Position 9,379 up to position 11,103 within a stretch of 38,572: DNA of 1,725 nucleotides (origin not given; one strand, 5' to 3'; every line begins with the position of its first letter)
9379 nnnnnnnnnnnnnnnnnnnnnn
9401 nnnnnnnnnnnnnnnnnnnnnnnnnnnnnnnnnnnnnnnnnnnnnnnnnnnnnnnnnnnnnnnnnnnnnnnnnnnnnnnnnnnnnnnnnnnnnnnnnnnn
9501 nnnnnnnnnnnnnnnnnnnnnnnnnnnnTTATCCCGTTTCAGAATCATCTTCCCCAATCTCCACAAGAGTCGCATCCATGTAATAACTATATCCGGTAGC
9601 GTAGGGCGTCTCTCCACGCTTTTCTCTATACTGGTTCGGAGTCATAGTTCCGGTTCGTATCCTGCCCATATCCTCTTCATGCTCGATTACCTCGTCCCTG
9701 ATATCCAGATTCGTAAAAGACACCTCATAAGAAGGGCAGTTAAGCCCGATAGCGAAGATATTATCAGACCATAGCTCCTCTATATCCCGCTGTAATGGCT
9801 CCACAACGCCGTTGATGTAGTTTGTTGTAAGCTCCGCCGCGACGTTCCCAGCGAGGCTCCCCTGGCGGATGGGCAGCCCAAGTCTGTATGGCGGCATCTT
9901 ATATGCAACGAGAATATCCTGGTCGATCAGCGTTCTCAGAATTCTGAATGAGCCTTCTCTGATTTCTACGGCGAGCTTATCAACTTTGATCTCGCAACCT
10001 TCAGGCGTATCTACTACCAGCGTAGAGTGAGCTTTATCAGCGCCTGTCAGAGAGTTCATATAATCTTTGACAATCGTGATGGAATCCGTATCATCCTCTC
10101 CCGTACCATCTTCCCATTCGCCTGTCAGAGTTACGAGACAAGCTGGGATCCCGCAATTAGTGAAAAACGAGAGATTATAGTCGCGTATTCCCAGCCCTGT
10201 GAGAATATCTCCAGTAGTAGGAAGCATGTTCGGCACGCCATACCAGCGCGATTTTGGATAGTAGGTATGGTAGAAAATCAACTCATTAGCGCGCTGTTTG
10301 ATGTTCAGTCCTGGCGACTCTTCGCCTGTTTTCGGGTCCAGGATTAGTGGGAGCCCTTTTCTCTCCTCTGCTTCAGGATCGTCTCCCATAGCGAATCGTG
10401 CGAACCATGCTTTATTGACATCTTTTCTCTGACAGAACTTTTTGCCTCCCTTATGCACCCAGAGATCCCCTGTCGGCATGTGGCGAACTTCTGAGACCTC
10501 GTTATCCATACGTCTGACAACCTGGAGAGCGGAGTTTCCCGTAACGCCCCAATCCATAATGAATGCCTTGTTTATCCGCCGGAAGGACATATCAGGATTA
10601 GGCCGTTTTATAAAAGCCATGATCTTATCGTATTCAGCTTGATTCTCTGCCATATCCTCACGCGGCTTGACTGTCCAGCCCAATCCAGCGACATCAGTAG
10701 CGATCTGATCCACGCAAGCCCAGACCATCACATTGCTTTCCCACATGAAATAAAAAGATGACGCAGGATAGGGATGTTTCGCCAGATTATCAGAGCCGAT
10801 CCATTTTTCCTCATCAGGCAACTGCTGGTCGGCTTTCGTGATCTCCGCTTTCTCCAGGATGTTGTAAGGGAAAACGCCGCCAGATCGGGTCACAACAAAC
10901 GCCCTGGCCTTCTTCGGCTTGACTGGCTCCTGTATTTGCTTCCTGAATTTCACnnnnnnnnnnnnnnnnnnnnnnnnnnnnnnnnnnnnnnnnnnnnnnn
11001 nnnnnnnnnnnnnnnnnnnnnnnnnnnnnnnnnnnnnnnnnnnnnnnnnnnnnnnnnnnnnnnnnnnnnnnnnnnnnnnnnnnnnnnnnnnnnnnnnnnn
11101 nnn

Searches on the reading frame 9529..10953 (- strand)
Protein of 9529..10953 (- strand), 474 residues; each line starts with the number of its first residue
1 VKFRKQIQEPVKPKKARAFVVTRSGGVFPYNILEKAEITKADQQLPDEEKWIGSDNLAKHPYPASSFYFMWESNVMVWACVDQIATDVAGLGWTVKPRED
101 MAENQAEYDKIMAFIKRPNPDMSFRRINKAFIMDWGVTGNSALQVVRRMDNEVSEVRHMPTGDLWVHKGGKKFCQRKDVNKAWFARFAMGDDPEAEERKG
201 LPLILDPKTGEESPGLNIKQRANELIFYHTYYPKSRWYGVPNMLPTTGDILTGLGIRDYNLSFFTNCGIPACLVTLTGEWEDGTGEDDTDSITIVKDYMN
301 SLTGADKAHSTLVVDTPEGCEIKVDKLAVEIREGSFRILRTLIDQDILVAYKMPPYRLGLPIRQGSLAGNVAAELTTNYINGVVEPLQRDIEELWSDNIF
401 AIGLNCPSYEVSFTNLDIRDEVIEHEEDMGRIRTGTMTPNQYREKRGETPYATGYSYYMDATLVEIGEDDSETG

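Call 30: search_protein_families(library=phrogs, proteins=[window:9529-10953:-], max_evalue=0.001)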
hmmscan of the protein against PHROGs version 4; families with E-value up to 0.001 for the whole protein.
window:9529-10953:- (474 aa): 2 families
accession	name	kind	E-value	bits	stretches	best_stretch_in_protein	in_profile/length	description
phrog_12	-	head and packaging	1.5e-32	114.4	1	62-469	81-436/646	portal protein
phrog_2662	-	head and packaging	4.6e-21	76.1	1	61-467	55-424/717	portal protein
